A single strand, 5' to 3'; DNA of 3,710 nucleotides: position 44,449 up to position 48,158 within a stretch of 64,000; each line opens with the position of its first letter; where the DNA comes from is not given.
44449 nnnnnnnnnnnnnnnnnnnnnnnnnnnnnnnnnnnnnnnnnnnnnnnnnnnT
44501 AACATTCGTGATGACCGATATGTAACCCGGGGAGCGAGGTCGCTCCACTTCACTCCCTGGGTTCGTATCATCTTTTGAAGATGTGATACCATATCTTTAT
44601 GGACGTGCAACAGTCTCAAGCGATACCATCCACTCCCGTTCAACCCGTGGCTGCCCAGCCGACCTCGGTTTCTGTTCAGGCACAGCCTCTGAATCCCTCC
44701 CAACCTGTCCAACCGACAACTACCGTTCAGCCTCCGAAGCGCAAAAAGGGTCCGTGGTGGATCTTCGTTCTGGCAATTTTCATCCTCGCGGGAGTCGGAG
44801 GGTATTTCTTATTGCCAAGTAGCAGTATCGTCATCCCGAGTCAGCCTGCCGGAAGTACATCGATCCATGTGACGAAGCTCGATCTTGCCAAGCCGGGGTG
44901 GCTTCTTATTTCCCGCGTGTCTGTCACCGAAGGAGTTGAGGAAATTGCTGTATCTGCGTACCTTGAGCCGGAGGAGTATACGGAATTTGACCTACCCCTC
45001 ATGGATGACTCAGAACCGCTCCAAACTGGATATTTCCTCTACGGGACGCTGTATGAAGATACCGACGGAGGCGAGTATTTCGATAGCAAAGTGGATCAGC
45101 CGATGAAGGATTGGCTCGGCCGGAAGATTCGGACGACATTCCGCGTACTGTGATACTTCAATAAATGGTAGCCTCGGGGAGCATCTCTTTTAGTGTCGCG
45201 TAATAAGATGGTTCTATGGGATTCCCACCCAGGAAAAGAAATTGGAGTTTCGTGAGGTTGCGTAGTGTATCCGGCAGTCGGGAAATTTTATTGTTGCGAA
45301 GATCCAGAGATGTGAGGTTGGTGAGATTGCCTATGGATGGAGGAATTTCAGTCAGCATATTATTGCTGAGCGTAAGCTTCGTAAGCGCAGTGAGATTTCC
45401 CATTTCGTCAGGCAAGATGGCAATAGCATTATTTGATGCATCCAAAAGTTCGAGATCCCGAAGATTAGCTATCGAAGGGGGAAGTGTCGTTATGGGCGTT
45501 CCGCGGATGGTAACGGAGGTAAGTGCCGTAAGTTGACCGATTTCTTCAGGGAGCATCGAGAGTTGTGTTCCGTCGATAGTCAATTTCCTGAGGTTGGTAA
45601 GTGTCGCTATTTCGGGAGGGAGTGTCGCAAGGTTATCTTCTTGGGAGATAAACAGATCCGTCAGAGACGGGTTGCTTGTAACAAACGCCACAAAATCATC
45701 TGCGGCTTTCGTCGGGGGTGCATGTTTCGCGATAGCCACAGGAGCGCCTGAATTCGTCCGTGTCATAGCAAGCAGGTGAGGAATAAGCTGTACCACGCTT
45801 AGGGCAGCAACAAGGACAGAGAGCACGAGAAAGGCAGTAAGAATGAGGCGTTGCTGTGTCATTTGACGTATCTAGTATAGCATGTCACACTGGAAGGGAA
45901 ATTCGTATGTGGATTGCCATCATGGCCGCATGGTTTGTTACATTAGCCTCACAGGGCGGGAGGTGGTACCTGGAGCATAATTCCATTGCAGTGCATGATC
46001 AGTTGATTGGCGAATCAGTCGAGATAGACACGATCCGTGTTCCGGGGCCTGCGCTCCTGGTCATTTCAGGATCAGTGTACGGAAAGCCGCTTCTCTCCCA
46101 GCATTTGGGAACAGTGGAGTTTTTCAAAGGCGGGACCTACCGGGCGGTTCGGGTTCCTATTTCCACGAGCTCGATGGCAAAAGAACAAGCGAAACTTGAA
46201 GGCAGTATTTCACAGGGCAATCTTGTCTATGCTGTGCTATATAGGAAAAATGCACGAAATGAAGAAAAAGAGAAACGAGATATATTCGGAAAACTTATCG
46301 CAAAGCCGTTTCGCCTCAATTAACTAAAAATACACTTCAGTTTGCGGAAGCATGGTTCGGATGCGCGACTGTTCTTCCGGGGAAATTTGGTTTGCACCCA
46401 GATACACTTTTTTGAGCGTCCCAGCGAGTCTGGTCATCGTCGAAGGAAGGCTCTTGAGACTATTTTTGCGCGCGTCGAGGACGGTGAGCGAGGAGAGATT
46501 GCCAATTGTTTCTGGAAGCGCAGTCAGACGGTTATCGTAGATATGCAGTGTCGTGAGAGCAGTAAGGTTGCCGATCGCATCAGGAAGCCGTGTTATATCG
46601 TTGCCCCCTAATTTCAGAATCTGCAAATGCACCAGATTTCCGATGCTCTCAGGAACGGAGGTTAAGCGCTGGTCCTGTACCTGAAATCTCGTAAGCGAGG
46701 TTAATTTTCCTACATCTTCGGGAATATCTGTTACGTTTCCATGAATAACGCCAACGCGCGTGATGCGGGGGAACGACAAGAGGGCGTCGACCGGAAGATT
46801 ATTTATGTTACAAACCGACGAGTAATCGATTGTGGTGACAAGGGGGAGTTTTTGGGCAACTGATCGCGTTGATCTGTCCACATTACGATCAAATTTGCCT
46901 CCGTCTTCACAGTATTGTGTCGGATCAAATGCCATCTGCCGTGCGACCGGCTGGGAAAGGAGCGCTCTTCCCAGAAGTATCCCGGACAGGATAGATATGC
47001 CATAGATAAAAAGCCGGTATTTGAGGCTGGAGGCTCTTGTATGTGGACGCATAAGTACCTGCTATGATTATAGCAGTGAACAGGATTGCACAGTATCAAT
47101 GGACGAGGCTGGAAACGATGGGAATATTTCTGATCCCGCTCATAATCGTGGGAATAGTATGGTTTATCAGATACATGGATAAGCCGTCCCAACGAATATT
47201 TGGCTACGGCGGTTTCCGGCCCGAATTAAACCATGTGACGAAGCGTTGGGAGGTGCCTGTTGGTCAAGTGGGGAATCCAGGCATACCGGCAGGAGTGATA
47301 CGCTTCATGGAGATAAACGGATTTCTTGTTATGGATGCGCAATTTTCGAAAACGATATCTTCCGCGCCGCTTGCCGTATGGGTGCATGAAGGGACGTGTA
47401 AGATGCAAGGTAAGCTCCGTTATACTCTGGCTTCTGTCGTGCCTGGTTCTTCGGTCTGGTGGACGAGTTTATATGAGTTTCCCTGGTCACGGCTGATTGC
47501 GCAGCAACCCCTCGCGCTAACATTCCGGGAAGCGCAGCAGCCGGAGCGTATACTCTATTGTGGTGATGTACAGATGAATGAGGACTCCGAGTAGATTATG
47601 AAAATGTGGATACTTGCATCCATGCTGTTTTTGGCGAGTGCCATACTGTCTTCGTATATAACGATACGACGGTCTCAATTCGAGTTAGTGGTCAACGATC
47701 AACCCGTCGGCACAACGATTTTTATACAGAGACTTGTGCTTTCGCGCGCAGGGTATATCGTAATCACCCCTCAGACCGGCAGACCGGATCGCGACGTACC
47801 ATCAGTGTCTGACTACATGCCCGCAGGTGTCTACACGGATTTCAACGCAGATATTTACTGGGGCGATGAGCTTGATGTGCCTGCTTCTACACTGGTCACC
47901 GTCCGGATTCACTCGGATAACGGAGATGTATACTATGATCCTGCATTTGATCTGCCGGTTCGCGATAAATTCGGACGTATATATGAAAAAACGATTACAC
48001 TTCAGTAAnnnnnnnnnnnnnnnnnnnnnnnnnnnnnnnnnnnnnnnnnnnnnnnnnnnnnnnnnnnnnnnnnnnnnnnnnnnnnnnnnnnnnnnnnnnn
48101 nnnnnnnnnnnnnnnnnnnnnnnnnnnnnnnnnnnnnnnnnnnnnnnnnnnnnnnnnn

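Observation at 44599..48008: Alternating LRR-protein and small-anchored-protein paralog cassette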

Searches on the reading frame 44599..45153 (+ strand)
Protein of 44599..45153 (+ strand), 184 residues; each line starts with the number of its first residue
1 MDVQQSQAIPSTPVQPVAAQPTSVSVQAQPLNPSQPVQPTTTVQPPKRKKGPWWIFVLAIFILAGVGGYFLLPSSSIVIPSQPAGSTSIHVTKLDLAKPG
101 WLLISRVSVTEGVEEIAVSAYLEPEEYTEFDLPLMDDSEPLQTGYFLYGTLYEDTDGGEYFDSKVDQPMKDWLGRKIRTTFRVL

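Call 3: search_protein_families(library=pfam, proteins=[window:44599-45153:+], max_evalue=1)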
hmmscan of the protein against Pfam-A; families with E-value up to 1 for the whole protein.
window:44599-45153:+ (184 aa): 1 family
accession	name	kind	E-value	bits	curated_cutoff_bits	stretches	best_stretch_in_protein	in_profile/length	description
PF23951.1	DUF7282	-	1e-06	29.3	27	1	76-174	2-102/112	Domain of unknown function (DUF7282)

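Call 68: search_protein_families(library=ncbifam, proteins=[window:44599-45153:+], max_evalue=0.01)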
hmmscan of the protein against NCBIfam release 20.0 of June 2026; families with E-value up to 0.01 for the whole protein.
window:44599-45153:+ (184 aa): 1 family
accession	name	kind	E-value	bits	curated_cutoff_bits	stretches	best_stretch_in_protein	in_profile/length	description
NF005411.0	PRK06975.1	equivalog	0.00038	18.9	414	1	13-71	290-347/660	fused uroporphyrinogen-III synthase HemD/membrane protein HemX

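Call 69: search_protein_families(library=padloc, proteins=[window:44599-45153:+], max_evalue=0.01)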
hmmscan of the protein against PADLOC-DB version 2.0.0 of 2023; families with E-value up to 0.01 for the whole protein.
window:44599-45153:+ (184 aa): 0 families

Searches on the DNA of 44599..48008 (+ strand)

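Call 84: search_dna_similar(query=window:44599-48008:+, collection=phages, mode=distant, max_rows=5)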
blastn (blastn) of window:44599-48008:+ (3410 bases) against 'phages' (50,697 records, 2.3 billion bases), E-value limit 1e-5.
No match.

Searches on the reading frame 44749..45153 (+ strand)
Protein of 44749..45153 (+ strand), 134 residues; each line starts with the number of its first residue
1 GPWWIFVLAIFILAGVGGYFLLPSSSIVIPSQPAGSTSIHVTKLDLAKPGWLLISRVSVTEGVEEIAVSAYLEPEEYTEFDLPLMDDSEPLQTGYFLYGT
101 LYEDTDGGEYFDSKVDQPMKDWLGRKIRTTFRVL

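Call 47: find_related_loci(query=A8, collection=metagenome_contigs, flank=5000)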
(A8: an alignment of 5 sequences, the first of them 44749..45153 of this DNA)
Query A8 (134 aa) in metagenome_contigs; peptide patterns used: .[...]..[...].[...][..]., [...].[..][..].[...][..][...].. (x = any residue, [..] = any of these).
600 stretches matched a pattern, but none encodes a relative of the query by tblastn (E <= 1e-3).

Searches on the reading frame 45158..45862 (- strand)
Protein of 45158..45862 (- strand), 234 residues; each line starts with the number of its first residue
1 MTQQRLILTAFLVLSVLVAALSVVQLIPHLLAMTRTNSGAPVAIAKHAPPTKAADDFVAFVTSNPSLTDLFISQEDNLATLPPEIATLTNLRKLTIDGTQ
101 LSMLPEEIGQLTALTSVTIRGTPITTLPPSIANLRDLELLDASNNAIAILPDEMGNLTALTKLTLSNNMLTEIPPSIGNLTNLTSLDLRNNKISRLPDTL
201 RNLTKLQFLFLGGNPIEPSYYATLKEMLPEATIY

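Call 3: search_protein_families(library=pfam, proteins=[window:45158-45862:-], max_evalue=1)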
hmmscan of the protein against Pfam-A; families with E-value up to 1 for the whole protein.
window:45158-45862:- (234 aa): 15 families
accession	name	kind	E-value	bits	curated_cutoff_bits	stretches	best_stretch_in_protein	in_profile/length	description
PF23598.1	LRR_14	-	2.6e-25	89.4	40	2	84-166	42-122/353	Leucine-rich repeat region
PF12799.13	LRR_4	-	4.2e-23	81.3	27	6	159-198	2-40/44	Leucine Rich repeats (2 copies)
PF13855.12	LRR_8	-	2.6e-20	72.4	27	3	159-216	2-61/61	Leucine rich repeat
PF00560.39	LRR_1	-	2.6e-15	53.7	20.6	2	182-203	1-23/23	Leucine Rich Repeat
PF25019.1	LRR_R13L1-DRL21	-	2.1e-06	28.1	27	2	158-211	69-124/127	R13L1/DRL21 LRRs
PF23286.1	LRR_13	-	1e-05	25.8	30.1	1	137-213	5-83/210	Disease resistance protein RPS4B-like, leucine-rich repeats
PF14580.12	LRR_9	-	0.00025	21.1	30.5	1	119-217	26-126/175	Leucine-rich repeat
PF17126.11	RsmF_methylt_CI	-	0.00054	20.4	27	0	185-209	13-37/61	RsmF rRNA methyltransferase first C-terminal domain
PF25013.1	LRR_Zer-1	-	0.00067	20.3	27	1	131-192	4-65/137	Zer-1-like, Leucine-rich repeats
PF23952.1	LRR_EndoS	-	0.001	19.7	27.9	2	137-205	38-107/116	Endo-beta-N-acetylglucosaminidase EndoS LRR domain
PF23211.1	LRR_LRWD1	-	0.0014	18.8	28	1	133-216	22-98/190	Leucine-rich repeat and WD repeat-containing protein 1, LRR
PF24758.1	LRR_At5g56370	-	0.0014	18.7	27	1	132-195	11-75/227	FBD-associated F-box protein At5g56370, LRR repeats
PF10084.14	DUF2322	-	0.21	12.1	27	0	129-160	9-40/99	Uncharacterized protein conserved in bacteria (DUF2322)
PF01547.30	SBP_bac_1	-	0.28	11.6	26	1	38-64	277-303/307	Bacterial extracellular solute-binding protein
PF24048.1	LRR_NXF1-5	-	0.77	9.8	30.5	0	178-204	51-80/142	NXF1/2/3/5 leucine-rich repeat domain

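Call 68: search_protein_families(library=ncbifam, proteins=[window:45158-45862:-], max_evalue=0.01)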
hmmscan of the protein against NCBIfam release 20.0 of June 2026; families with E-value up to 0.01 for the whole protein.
window:45158-45862:- (234 aa): 8 families
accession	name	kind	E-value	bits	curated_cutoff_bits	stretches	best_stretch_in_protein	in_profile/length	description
NF041381.1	XopAC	subfamily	1.9e-23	82.9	450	2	124-214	102-193/451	XopAC/AvrAC family type III secretion system effector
NF041400.1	XopAE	equivalog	5e-23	81.8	600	1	67-209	21-166/478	type III secretion system effector XopAE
NF047464.1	FibnectbindLIC11051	equivalog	1.9e-21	76.2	1000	1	63-217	486-640/685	LIC_11051 family fibronectin-binding protein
NF041351.1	XopL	equivalog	4.8e-20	71.7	500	1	77-213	62-208/497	type III secretion system leucine-rich repeat domain-containing effector XopL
NF033189.1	internalin_A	exception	3.7e-11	42.1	1600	1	76-215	238-371/799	class 1 internalin InlA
NF033190.2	inl_like_NEAT_1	exception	2.2e-07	29.6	1275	1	85-217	237-364/754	NEAT domain-containing leucine-rich repeat protein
NF011897.0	PRK15370.1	equivalog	3.4e-06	25.2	1113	1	75-202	292-409/755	SPI-1 type III secretion system effector E3 ubiquitin transferase SlrP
NF011917.0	PRK15387.1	equivalog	6e-05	21.2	1243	1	57-227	313-468/788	type III secretion system effector E3 ubiquitin transferase SspH2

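Call 69: search_protein_families(library=padloc, proteins=[window:45158-45862:-], max_evalue=0.01)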
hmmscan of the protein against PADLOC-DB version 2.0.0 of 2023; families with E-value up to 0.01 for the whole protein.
window:45158-45862:- (234 aa): 0 families

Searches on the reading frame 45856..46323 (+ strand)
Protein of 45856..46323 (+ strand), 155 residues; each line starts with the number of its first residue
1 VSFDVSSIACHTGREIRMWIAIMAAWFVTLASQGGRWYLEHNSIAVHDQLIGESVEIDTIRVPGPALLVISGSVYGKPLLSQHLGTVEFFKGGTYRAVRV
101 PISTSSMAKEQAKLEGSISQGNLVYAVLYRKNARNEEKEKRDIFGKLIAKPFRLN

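Call 3: search_protein_families(library=pfam, proteins=[window:45856-46323:+], max_evalue=1)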
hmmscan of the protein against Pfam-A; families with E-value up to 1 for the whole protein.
window:45856-46323:+ (155 aa): 1 family
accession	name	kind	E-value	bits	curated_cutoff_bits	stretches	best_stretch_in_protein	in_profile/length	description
PF23951.1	DUF7282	-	0.00069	20.2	27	1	43-109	2-68/112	Domain of unknown function (DUF7282)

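Call 68: search_protein_families(library=ncbifam, proteins=[window:45907-46323:+], max_evalue=0.01)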
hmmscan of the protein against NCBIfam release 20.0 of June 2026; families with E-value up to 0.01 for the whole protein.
window:45907-46323:+ (138 aa): 0 families

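Call 69: search_protein_families(library=padloc, proteins=[window:45907-46323:+], max_evalue=0.01)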
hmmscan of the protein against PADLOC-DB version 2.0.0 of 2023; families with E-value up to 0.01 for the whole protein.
window:45907-46323:+ (138 aa): 0 families

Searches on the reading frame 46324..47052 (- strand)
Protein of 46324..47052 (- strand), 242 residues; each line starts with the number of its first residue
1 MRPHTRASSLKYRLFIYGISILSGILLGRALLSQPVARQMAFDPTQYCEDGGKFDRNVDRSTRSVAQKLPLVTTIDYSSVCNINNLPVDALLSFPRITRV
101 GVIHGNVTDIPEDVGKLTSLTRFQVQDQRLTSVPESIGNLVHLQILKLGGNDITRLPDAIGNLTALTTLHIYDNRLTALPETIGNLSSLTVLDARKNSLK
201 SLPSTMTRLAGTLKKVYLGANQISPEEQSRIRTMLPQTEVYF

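Call 3: search_protein_families(library=pfam, proteins=[window:46324-47052:-], max_evalue=1)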
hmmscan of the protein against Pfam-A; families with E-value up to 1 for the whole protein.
window:46324-47052:- (242 aa): 12 families
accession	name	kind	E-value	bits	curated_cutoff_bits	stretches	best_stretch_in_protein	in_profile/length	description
PF23598.1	LRR_14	-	1.9e-19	70.1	40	2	112-172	41-101/353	Leucine-rich repeat region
PF13855.12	LRR_8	-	1.6e-15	57.1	27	3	119-176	2-61/61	Leucine rich repeat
PF12799.13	LRR_4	-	1.3e-12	48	27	3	142-180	2-40/44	Leucine Rich repeats (2 copies)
PF00560.39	LRR_1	-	4.3e-09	35.2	20.6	2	142-163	1-23/23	Leucine Rich Repeat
PF23286.1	LRR_13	-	1.8e-05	25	30.1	0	96-151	28-84/210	Disease resistance protein RPS4B-like, leucine-rich repeats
PF25019.1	LRR_R13L1-DRL21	-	0.01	16.2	27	1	139-193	70-123/127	R13L1/DRL21 LRRs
PF14580.12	LRR_9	-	0.018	15.1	30.5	2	145-230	46-132/175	Leucine-rich repeat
PF24048.1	LRR_NXF1-5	-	0.021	14.8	30.5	0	176-226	46-95/142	NXF1/2/3/5 leucine-rich repeat domain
PF25013.1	LRR_Zer-1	-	0.044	14.4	27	1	165-205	31-104/137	Zer-1-like, Leucine-rich repeats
PF23211.1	LRR_LRWD1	-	0.077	13.1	28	0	157-202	35-79/190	Leucine-rich repeat and WD repeat-containing protein 1, LRR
PF13516.12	LRR_6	-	0.14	12.8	23.4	0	142-154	4-16/24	Leucine Rich repeat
PF17126.11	RsmF_methylt_CI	-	0.15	12.5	27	0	121-149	12-40/61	RsmF rRNA methyltransferase first C-terminal domain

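Call 68: search_protein_families(library=ncbifam, proteins=[window:46324-47052:-], max_evalue=0.01)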
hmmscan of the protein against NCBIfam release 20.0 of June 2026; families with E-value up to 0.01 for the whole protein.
window:46324-47052:- (242 aa): 6 families
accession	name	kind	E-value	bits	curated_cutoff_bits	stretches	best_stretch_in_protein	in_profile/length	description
NF041381.1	XopAC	subfamily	8.9e-21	74.1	450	1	128-221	100-193/451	XopAC/AvrAC family type III secretion system effector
NF041400.1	XopAE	equivalog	3.4e-20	72.4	600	1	90-210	84-208/478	type III secretion system effector XopAE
NF047464.1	FibnectbindLIC11051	equivalog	6.4e-15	54.6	1000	1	92-224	508-640/685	LIC_11051 family fibronectin-binding protein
NF041351.1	XopL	equivalog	6e-13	48.3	500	1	104-211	162-272/497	type III secretion system leucine-rich repeat domain-containing effector XopL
NF011897.0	PRK15370.1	equivalog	6.6e-10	37.5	1113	1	97-208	306-409/755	SPI-1 type III secretion system effector E3 ubiquitin transferase SlrP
NF011917.0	PRK15387.1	equivalog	1.9e-06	26.2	1243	1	96-209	223-327/788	type III secretion system effector E3 ubiquitin transferase SspH2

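Call 69: search_protein_families(library=padloc, proteins=[window:46324-47052:-], max_evalue=0.01)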
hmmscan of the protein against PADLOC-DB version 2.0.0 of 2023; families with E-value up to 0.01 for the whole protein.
window:46324-47052:- (242 aa): 0 families
